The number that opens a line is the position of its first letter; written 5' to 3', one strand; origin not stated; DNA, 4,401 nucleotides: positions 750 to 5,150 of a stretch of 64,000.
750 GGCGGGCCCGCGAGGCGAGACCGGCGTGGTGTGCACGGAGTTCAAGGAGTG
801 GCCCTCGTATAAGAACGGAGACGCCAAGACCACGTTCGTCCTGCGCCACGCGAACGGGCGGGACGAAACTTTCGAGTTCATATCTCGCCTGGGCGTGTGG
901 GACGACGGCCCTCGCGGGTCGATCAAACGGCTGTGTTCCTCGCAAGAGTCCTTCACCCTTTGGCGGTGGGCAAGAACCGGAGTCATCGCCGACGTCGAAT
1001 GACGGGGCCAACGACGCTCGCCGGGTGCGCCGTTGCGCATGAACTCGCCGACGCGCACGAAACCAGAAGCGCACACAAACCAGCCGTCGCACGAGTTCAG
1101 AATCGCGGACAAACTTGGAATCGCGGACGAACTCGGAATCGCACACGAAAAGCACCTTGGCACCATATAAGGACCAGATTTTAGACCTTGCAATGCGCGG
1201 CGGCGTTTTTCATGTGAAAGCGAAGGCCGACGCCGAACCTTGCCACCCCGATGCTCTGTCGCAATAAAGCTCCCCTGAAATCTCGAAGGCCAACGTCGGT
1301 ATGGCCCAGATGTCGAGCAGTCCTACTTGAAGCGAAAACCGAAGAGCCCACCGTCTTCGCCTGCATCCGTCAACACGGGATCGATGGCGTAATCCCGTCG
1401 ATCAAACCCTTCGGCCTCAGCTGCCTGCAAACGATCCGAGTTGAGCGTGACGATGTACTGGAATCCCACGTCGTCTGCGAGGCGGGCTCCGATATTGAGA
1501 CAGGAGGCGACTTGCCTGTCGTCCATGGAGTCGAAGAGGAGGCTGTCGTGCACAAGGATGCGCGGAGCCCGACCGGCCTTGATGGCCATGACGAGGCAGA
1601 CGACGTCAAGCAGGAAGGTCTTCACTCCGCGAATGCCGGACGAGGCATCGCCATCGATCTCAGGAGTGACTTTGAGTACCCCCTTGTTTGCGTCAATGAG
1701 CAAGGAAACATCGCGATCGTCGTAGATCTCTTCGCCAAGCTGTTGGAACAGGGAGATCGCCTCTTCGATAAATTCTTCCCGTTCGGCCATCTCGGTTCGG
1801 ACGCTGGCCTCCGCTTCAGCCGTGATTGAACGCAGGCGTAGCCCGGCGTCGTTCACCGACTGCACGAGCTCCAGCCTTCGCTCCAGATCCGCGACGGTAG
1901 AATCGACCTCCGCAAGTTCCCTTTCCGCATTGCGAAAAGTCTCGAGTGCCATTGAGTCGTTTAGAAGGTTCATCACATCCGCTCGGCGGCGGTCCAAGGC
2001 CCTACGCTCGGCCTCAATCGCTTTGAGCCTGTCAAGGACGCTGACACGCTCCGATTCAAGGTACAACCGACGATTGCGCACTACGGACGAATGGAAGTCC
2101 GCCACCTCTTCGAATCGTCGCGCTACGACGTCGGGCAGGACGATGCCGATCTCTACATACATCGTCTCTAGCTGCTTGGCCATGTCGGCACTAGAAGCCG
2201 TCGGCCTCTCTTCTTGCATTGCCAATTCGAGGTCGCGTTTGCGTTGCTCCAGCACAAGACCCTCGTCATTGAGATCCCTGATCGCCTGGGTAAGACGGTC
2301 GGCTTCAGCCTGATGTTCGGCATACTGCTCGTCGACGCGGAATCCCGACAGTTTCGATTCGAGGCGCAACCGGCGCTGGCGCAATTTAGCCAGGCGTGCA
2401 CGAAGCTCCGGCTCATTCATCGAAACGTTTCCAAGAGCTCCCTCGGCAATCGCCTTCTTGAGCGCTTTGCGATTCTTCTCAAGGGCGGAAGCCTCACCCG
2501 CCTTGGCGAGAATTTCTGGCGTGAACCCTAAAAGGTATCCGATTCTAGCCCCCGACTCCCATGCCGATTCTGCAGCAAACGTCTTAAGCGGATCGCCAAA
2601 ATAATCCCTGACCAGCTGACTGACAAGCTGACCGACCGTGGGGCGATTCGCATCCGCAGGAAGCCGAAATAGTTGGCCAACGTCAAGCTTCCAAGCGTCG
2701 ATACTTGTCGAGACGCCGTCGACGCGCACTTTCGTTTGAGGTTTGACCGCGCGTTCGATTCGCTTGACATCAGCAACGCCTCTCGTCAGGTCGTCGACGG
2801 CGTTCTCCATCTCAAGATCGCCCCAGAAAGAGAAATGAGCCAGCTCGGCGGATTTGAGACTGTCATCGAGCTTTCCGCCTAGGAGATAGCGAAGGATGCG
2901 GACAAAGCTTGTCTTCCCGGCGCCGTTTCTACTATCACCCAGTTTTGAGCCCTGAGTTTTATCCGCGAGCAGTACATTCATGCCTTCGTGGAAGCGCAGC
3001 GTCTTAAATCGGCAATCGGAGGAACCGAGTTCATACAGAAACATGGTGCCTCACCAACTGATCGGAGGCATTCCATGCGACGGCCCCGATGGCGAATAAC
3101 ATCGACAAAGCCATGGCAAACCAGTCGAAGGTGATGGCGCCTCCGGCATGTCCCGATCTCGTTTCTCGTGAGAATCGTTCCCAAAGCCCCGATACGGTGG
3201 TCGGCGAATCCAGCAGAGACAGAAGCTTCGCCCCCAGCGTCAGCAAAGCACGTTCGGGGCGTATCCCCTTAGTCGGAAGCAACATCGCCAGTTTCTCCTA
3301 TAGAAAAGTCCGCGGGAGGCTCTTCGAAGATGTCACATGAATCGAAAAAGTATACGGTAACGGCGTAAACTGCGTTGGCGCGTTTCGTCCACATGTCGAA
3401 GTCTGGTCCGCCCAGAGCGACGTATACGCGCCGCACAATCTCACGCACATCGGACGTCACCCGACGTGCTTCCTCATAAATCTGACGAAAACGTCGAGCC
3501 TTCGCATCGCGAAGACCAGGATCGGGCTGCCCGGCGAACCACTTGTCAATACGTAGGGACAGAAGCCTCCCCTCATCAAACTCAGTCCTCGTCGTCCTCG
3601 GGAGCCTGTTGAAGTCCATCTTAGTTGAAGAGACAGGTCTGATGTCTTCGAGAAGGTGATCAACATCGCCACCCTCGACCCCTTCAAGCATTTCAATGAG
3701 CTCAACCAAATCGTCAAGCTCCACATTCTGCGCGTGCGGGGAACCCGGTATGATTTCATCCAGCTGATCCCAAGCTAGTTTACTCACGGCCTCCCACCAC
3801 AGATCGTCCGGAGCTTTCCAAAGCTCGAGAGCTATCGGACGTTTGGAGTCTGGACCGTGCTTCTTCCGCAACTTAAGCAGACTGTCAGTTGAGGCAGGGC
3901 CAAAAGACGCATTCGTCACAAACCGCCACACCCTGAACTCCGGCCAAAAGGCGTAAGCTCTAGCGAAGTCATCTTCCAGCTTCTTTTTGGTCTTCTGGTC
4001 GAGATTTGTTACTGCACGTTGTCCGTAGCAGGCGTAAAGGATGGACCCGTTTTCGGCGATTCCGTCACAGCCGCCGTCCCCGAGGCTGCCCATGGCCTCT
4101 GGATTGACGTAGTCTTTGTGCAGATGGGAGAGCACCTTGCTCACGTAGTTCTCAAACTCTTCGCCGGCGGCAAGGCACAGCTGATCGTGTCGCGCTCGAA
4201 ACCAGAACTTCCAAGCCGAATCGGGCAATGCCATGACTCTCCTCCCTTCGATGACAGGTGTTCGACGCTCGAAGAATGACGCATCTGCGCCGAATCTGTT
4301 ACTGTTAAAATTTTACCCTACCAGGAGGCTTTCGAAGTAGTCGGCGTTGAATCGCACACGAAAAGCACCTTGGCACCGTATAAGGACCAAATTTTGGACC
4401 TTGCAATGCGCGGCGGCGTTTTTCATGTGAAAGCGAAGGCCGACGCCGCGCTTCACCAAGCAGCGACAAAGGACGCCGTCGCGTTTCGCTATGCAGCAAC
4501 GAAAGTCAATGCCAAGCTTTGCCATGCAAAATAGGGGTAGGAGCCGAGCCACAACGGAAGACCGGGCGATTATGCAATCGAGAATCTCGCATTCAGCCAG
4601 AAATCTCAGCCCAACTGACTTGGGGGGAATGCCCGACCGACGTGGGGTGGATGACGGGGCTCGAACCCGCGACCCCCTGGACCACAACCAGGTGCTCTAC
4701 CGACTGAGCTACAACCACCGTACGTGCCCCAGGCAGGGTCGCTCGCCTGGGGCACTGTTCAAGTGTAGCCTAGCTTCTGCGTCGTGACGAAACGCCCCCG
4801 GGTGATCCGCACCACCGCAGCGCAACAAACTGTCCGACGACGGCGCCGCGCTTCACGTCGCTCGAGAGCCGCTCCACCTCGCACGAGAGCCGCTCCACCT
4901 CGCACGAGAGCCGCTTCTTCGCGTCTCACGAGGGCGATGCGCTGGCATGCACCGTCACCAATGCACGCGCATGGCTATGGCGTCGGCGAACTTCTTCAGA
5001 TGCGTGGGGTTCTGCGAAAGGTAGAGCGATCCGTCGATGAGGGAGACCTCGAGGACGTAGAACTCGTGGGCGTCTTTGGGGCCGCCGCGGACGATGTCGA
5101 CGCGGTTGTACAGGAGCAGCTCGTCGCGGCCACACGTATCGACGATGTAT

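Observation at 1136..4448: Compact three-gene defence-like operon (Mrr-like-domain protein, 84-aa protein, coiled-coil SMC/ABC ATPase) inserted next to tRNA-His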

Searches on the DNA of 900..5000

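Call 43: search_rna_families(source=window, start=900, end=5000, threshold=evalue, max_evalue=1)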
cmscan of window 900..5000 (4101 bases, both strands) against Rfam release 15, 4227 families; matches with E-value up to 1: 2.
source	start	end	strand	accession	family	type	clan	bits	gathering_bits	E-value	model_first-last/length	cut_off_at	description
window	4646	4718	-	RF00005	tRNA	Gene; tRNA;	CL00001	62.5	29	2.3e-12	1-71/71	no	tRNA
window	4666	4742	-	RF02553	YrlA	Gene; sRNA;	-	20.3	69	0.75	1-114/114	no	Y RNA-like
